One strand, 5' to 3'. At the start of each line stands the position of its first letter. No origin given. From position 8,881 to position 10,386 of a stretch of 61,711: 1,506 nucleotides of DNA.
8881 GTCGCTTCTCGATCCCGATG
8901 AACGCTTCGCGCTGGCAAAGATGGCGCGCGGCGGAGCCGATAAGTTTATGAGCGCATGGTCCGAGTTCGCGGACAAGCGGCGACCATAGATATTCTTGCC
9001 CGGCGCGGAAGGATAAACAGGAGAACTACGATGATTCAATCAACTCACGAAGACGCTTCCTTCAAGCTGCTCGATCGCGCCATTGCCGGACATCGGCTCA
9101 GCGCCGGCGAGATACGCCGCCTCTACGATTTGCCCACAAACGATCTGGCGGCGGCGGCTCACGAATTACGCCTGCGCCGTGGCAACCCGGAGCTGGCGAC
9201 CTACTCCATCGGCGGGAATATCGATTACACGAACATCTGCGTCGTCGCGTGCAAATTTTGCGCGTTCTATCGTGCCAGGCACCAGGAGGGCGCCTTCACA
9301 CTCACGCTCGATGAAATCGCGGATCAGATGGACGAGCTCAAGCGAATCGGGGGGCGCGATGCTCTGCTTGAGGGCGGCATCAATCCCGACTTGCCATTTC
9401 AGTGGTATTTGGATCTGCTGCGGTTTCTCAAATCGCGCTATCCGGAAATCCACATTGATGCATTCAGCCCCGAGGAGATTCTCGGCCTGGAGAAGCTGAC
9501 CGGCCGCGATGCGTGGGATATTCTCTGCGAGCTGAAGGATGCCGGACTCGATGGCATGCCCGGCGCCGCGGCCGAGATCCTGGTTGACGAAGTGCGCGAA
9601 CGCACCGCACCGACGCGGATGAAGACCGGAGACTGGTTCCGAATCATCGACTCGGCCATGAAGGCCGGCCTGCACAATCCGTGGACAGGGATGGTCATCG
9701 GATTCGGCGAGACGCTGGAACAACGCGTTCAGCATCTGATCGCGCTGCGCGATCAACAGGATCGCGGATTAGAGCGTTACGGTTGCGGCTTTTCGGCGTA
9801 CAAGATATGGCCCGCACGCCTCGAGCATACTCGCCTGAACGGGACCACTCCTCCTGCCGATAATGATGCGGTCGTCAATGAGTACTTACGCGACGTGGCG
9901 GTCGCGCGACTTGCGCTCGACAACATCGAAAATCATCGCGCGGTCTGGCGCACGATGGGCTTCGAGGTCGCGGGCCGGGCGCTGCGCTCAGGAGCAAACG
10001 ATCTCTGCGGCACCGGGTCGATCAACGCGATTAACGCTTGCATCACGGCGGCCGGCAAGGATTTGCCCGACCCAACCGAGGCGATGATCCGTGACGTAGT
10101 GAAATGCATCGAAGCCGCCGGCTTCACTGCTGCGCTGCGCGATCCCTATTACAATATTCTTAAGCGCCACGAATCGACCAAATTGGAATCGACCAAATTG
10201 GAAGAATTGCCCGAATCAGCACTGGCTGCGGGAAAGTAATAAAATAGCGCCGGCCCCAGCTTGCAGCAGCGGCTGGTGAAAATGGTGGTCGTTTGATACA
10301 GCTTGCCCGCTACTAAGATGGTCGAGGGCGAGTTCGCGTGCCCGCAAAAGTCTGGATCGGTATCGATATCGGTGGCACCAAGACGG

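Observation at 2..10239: Ten co-directional, translationally coupled genes tie a NarG/EbdA-type molybdoenzyme to adenylating, U32 and MqnC/E-CofH-type radical-SAM enzymes: candidate undescribed pathway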

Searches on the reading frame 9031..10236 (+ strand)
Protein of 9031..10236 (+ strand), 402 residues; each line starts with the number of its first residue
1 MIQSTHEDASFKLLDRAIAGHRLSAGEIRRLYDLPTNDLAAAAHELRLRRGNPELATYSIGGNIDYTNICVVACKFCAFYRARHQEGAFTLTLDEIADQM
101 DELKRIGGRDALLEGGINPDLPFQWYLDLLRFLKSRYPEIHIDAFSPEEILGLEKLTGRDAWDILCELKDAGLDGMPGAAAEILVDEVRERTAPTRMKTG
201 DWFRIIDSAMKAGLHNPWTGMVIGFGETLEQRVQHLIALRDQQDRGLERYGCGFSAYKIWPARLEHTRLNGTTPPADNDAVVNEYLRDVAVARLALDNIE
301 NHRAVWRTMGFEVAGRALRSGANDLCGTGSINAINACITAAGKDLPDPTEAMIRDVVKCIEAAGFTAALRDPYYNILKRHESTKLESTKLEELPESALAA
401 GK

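Call 4: search_protein_families(library=pfam, proteins=[window:9031-10236:+], max_evalue=0.01)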
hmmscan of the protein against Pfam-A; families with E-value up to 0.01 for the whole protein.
window:9031-10236:+ (402 aa): 2 families
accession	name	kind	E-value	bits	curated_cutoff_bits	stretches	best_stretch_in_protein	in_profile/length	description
PF04055.27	Radical_SAM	-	1.8e-16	61.2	29.5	1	66-235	3-162/166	Radical SAM superfamily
PF19288.4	CofH_C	-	8.3e-16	58.4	27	1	253-378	3-120/125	CofH/MqnC C-terminal region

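Call 5: search_protein_families(library=ncbifam, proteins=[window:9031-10236:+], max_evalue=0.01)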
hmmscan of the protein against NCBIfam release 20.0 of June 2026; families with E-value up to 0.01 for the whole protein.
window:9031-10236:+ (402 aa): 17 families
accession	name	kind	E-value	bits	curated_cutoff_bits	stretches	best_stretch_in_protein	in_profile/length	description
TIGR03699.1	menaquin_MqnC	equivalog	7.9e-95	317.6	428.1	1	22-377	2-342/342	cyclic dehypoxanthinyl futalosine synthase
TIGR00423.1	TIGR00423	subfamily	5.2e-75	252.6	260.25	1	57-377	2-310/310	CofH family radical SAM protein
TIGR03700.1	mena_SCO4494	equivalog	2.3e-70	237.3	434.55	1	14-376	2-350/351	aminofutalosine synthase MqnE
NF006277.0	PRK08445.1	equivalog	2.8e-69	233.6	576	1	31-379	13-347/348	dehypoxanthine futalosine cyclase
NF005609.0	PRK07360.1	equivalog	9.4e-64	215.5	426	1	12-380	10-371/374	7,8-didemethyl-8-hydroxy-5-deazariboflavin synthase subunit CofH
TIGR03551.1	F420_cofH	equivalog_domain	2.6e-63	213.9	374.1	1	36-376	16-344/345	5-amino-6-(D-ribitylamino)uracil--L-tyrosine 4-hydroxyphenyl transferase CofH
NF006687.0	PRK09234.1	equivalog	3.3e-59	200.9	1018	1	36-381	508-841/849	bifunctional FO biosynthesis protein CofGH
NF006276.0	PRK08444.1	equivalog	2.3e-53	181.5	560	1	12-379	2-352/353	aminofutalosine synthase MqnE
NF004580.0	PRK05926.1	equivalog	2.7e-38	132.2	583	1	12-328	17-328/370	hypothetical protein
TIGR03550.1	F420_cofG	equivalog_domain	2.7e-10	39.9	213.35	1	58-128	2-72/322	7,8-didemethyl-8-hydroxy-5-deazariboflavin synthase CofG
NF004884.0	PRK06245.1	equivalog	7.6e-09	34.9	209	1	53-120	8-73/340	7,8-didemethyl-8-hydroxy-5-deazariboflavin synthase subunit CofG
TIGR03957.1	rSAM_HmdB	equivalog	1e-05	24.9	320.9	1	201-368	169-316/317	5,10-methenyltetrahydromethanopterin hydrogenase cofactor biosynthesis protein HmdB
TIGR00433.2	bioB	equivalog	2.1e-05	23.9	225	0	202-243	172-212/307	biotin synthase BioB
TIGR03956.1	rSAM_HydE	equivalog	2.4e-05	23.8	254.6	1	60-142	49-131/340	[FeFe] hydrogenase H-cluster radical SAM maturase HydE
TIGR02351.2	thiH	equivalog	0.00036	19.7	380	1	67-145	80-158/364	2-iminoacetate synthase ThiH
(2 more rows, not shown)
